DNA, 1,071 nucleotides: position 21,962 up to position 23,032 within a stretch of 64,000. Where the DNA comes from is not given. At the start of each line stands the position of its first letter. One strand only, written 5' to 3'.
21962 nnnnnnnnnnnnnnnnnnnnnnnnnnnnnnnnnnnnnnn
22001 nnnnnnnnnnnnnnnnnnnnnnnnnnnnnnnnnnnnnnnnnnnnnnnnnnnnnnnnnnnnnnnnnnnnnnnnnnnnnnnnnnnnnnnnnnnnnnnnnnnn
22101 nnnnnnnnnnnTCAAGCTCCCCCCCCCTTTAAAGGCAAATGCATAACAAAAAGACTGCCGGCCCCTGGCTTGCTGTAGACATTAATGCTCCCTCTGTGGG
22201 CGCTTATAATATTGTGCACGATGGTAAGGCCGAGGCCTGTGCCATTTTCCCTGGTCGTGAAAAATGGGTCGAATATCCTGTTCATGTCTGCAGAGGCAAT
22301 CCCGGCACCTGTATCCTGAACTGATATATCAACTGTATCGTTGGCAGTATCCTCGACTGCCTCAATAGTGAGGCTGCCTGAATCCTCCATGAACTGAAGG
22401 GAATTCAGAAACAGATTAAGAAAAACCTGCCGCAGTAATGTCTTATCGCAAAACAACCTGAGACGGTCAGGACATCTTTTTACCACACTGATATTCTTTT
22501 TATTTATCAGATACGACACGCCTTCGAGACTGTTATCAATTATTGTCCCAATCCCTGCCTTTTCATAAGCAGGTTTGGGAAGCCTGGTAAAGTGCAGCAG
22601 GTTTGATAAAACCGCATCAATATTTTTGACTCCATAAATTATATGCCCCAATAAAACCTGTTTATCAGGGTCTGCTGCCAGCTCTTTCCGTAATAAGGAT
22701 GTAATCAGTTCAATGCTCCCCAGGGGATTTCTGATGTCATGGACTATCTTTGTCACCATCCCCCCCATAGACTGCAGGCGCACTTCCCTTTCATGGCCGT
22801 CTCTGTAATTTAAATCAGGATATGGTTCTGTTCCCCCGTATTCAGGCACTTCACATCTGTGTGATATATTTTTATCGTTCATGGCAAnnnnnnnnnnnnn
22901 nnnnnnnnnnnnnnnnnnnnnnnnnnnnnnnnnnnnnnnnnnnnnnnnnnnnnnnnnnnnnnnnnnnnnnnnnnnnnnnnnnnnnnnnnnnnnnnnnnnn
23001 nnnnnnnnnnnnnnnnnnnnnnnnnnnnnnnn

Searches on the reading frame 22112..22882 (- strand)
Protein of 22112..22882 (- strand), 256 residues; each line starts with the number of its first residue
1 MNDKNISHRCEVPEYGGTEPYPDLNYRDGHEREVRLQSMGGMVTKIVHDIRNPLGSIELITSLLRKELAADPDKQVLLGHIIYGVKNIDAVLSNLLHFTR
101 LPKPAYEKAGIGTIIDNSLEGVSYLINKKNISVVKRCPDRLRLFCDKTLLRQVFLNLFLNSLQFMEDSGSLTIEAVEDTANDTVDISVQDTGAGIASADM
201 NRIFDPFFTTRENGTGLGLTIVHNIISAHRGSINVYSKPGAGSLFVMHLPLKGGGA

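Call 5: search_protein_families(library=pfam, proteins=[window:22112-22882:-], max_evalue=0.01)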
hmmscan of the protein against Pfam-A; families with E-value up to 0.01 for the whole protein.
window:22112-22882:- (256 aa): 2 families
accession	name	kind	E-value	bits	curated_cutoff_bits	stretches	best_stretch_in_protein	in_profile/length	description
PF02518.31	HATPase_c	-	4e-25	88.8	26.4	1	146-252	2-110/111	Histidine kinase-, DNA gyrase B-, and HSP90-like ATPase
PF00512.31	HisKA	-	9.4e-09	35.6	26.9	1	40-101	3-63/66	His Kinase A (phospho-acceptor) domain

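Call 6: search_protein_families(library=ncbifam, proteins=[window:22112-22882:-], max_evalue=0.01)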
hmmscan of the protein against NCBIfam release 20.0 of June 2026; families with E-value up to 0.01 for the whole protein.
window:22112-22882:- (256 aa): 83 families (the best 25 are shown)
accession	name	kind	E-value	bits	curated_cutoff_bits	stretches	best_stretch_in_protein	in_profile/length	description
NF008468.0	PRK11360.1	equivalog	1.1e-56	192.5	646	1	31-252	388-609/616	two-component system sensor histidine kinase AtoS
NF007688.0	PRK10364.1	equivalog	1.9e-48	165.4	479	1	29-252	230-452/460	two-component system sensor histidine kinase ZraS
NF010411.0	PRK13837.1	equivalog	3.1e-35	121.4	647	1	33-252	444-676/828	two-component system VirA-like sensor kinase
NF046044.1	PnpS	equivalog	2e-34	119.3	400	1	43-250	174-390/390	two-component system histidine kinase PnpS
NF053867.1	SprKinKinDBac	equivalog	8.4e-32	110.3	775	1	35-251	282-497/500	sporulation kinase KinD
NF038348.1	T2SS_HK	subfamily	1.4e-31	109.6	450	1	76-251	399-573/574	histidine kinase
NF006800.0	PRK09303.1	equivalog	7.1e-31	107.5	342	1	35-251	147-377/383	histidine kinase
NF008312.0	PRK11100.1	equivalog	1.6e-28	99.8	356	1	42-250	259-473/477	two-component system sensor histidine kinase CreC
TIGR02966.1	phoR_proteo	equivalog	9e-28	97.2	334.2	1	42-249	117-333/333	phosphate regulon sensor histidine kinase PhoR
NF041947.1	LuxQ_Vibrio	equivalog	2.1e-27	95.4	1200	1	42-252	475-697/843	quorum-sensing autoinducer 2 sensor kinase/phosphatase LuxQ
NF052574.1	HisKinEspCMyxo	equivalog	3.9e-27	94.8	1200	1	35-250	413-636/785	serine histidine kinase EspC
NF041735.1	hist_kin_RppB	equivalog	8.6e-27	94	400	1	45-250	222-438/438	two-component system sensor histidine kinase RppB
NF011874.0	PRK15347.1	equivalog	1.4e-26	92.8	852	1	43-252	402-615/921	two component system sensor kinase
NF047497.1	HK_LIC_12097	equivalog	2.1e-26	92.5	500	1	35-250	146-365/367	LIC_12097 family sensor histidine kinase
TIGR02956.1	TMAO_torS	equivalog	2.2e-25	88.9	676.5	1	46-254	471-685/967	TMAO reductase system sensor histidine kinase/response regulator TorS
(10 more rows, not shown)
